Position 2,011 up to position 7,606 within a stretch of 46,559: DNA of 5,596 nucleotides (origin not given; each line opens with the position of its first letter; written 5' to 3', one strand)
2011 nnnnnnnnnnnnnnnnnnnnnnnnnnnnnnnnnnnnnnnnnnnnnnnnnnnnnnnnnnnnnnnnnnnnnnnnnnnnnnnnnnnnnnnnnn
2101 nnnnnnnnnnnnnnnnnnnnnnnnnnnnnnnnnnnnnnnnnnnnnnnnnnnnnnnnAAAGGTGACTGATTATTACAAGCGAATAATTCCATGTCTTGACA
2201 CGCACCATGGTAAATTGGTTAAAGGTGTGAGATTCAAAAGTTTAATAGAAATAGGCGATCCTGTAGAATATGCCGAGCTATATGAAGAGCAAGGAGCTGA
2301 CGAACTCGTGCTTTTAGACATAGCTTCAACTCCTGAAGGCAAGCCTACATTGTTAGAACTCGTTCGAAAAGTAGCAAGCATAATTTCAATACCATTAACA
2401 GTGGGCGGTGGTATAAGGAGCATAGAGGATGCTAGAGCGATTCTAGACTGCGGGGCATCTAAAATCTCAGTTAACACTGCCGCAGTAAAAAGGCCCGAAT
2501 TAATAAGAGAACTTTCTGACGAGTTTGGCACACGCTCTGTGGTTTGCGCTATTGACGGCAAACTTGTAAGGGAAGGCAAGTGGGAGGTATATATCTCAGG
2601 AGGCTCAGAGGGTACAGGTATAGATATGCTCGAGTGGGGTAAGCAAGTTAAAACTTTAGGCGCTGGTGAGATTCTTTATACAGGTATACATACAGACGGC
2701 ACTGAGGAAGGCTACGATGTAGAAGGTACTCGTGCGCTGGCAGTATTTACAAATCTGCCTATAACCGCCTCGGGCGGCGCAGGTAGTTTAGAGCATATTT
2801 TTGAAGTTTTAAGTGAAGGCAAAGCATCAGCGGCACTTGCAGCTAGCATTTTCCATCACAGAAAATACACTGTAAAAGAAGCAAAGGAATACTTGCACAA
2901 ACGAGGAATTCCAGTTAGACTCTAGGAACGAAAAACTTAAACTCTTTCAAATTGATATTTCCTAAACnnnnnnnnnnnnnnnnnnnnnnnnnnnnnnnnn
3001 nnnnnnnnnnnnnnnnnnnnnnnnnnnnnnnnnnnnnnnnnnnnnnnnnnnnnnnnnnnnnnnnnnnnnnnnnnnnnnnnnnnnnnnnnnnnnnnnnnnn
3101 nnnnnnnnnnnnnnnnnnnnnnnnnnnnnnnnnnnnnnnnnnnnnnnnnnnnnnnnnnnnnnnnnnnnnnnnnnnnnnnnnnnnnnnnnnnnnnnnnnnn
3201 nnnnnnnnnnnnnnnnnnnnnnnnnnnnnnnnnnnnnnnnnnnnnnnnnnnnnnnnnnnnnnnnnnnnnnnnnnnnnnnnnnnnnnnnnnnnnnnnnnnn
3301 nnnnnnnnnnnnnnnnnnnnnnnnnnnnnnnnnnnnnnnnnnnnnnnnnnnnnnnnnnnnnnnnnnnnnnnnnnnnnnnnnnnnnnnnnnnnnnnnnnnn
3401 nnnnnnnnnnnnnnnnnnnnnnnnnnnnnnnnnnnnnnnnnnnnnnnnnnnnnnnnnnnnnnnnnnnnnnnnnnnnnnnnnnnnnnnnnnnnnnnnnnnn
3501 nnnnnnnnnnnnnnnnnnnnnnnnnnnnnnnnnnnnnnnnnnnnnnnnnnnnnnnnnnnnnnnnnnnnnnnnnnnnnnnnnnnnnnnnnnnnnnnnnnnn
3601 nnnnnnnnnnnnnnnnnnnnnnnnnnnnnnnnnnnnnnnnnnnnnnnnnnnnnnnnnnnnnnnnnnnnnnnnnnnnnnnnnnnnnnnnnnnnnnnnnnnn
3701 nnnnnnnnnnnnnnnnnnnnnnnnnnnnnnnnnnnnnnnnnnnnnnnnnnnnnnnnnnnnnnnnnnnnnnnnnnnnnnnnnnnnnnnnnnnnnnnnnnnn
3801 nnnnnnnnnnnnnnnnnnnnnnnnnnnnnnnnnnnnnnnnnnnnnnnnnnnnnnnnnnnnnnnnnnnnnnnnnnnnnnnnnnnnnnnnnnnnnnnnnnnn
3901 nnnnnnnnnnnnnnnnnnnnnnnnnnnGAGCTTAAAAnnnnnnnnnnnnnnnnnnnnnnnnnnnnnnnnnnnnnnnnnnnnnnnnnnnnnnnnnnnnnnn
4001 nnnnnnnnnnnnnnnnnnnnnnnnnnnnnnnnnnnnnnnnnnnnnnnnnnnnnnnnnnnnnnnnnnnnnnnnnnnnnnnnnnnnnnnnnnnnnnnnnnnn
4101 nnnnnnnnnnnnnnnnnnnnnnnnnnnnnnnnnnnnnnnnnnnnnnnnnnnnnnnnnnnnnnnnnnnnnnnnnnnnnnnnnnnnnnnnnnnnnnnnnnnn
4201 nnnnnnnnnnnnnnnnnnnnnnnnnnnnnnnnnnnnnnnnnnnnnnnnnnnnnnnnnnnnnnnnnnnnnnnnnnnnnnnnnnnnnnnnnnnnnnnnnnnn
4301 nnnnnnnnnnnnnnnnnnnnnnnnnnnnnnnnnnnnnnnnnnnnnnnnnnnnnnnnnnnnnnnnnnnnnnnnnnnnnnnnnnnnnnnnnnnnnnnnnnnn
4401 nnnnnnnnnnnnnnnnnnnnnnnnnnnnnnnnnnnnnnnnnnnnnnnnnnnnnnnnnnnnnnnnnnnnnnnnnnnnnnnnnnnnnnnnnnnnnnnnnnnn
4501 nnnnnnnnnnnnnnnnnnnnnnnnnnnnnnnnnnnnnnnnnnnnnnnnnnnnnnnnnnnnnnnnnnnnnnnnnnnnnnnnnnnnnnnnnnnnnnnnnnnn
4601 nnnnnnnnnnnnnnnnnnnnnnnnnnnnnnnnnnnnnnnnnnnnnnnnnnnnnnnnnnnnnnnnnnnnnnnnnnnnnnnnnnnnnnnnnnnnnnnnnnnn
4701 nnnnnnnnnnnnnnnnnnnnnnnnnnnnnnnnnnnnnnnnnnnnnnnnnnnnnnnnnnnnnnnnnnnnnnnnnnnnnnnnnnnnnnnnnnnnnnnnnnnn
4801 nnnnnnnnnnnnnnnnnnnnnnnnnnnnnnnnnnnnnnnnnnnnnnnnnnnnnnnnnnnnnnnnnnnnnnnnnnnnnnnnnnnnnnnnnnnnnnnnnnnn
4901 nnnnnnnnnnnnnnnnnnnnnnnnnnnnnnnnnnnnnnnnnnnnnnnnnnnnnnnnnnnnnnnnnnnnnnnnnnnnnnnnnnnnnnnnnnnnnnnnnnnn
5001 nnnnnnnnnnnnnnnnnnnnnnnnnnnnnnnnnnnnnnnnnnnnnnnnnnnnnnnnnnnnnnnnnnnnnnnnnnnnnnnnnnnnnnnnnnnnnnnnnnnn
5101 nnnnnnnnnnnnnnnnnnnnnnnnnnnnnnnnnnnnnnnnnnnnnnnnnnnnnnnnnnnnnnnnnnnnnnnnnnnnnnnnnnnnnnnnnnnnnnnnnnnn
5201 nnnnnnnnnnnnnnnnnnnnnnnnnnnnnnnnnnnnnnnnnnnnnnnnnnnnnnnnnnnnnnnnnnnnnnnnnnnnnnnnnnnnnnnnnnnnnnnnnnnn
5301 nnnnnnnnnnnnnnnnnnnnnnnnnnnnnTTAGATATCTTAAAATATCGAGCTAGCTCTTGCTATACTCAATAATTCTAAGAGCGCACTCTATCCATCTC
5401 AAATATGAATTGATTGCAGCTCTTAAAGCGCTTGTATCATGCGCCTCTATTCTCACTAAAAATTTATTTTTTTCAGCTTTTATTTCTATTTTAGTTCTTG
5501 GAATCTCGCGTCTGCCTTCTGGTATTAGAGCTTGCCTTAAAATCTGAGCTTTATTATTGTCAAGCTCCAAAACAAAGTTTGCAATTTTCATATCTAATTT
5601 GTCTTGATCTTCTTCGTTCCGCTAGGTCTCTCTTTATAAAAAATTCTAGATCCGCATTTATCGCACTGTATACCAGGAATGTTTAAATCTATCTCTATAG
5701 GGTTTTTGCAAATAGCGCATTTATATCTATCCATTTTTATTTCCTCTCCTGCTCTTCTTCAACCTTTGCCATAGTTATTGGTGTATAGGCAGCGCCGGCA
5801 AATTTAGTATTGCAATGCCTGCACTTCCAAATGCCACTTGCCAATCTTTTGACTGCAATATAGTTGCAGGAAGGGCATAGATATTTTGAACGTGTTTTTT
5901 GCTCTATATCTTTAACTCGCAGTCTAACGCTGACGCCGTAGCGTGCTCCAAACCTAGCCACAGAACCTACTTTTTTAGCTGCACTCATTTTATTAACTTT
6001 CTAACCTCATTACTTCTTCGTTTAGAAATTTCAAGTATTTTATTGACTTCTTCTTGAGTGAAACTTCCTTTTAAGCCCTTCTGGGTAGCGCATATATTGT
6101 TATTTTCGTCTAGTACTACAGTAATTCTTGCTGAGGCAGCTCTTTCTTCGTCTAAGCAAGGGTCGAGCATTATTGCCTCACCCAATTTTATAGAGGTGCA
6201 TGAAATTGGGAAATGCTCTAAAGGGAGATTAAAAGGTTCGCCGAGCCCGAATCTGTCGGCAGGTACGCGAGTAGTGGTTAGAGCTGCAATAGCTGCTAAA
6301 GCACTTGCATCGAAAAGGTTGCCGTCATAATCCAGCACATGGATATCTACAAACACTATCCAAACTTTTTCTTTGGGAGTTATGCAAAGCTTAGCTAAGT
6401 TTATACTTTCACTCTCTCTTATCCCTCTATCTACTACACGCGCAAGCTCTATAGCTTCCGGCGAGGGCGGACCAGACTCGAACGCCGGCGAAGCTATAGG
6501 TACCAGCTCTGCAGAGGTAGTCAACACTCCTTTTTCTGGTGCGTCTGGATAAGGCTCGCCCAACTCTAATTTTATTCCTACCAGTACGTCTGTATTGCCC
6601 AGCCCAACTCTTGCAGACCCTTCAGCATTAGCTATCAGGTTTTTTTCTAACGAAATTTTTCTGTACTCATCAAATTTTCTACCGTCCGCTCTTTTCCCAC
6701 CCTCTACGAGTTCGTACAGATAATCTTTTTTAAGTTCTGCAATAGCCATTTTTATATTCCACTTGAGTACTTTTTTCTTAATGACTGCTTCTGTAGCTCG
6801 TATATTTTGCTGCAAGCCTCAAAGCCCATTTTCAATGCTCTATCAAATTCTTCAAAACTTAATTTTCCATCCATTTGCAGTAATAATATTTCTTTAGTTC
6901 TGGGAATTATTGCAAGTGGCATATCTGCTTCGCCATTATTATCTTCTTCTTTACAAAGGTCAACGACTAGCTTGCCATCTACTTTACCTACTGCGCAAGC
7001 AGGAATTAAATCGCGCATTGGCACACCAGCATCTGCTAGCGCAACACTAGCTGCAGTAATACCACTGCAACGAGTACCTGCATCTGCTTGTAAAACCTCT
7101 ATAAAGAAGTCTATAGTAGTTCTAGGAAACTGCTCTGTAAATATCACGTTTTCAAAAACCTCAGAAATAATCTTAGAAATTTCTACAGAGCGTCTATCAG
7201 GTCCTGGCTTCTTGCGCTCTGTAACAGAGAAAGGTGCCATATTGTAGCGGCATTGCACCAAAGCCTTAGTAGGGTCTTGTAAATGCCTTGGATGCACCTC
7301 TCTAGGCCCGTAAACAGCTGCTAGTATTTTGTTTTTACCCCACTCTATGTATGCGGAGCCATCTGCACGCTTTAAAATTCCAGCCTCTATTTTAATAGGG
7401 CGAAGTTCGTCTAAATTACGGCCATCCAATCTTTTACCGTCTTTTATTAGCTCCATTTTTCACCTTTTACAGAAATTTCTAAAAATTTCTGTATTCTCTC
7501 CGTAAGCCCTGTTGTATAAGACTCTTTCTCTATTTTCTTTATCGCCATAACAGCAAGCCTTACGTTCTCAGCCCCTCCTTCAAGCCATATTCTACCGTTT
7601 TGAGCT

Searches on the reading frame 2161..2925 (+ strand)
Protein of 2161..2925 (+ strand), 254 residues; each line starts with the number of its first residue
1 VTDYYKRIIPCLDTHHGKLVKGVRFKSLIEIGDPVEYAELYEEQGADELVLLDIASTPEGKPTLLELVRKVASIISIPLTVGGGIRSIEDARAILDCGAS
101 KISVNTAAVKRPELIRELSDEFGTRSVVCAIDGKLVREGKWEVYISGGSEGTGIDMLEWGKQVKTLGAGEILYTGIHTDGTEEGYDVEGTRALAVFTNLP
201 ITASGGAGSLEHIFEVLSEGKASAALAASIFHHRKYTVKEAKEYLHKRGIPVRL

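Call 81: search_protein_families(library=pfam, proteins=[window:2161-2925:+], max_evalue=0.00001)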
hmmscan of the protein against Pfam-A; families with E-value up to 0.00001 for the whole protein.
window:2161-2925:+ (254 aa): 4 families
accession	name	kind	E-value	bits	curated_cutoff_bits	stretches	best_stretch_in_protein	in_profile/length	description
PF00977.27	His_biosynth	-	6.6e-76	255.2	23.6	1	7-236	1-227/228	Histidine biosynthesis protein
PF01180.27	DHO_dh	-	1.6e-06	28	27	0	61-118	223-283/291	Dihydroorotate dehydrogenase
PF03060.21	NMO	-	3.4e-06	27.1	28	0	38-107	149-224/331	Nitronate monooxygenase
PF02581.23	TMP-TENI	-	3.8e-06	26.8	27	0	38-107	108-179/180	Thiamine monophosphate synthase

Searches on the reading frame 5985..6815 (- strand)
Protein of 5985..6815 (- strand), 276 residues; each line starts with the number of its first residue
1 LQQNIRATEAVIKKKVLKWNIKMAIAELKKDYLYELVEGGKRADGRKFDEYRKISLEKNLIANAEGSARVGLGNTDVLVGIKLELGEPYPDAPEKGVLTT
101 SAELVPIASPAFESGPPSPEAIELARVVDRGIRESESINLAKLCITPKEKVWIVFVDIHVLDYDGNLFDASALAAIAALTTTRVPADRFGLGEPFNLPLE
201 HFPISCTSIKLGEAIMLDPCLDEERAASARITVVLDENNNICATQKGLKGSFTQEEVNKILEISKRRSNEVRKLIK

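Call 81: search_protein_families(library=pfam, proteins=[window:5985-6815:-], max_evalue=0.00001)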
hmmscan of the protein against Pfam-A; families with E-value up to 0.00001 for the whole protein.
window:5985-6815:- (276 aa): 2 families
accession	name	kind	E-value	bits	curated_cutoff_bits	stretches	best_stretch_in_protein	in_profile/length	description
PF01138.27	RNase_PH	-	1.1e-31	110.4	25.5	1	50-185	1-130/130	3' exoribonuclease family, domain 1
PF03725.20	RNase_PH_C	-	7.9e-14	51.8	20.8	1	201-266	1-66/67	3' exoribonuclease family, domain 2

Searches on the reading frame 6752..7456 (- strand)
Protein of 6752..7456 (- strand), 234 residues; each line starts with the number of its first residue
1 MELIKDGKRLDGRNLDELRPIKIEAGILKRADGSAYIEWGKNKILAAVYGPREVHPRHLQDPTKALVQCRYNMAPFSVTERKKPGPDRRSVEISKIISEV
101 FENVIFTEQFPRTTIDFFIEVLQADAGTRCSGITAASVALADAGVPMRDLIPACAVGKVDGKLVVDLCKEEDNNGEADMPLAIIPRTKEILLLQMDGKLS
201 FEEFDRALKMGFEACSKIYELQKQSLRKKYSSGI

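Call 81: search_protein_families(library=pfam, proteins=[window:6752-7456:-], max_evalue=0.00001)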
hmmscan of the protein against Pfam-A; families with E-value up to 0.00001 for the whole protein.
window:6752-7456:- (234 aa): 2 families
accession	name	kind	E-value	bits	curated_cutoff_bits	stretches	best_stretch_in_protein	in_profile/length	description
PF01138.27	RNase_PH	-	1.2e-36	126.4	25.5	1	17-146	1-130/130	3' exoribonuclease family, domain 1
PF03725.20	RNase_PH_C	-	6.2e-14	52.2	20.8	1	152-214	4-67/67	3' exoribonuclease family, domain 2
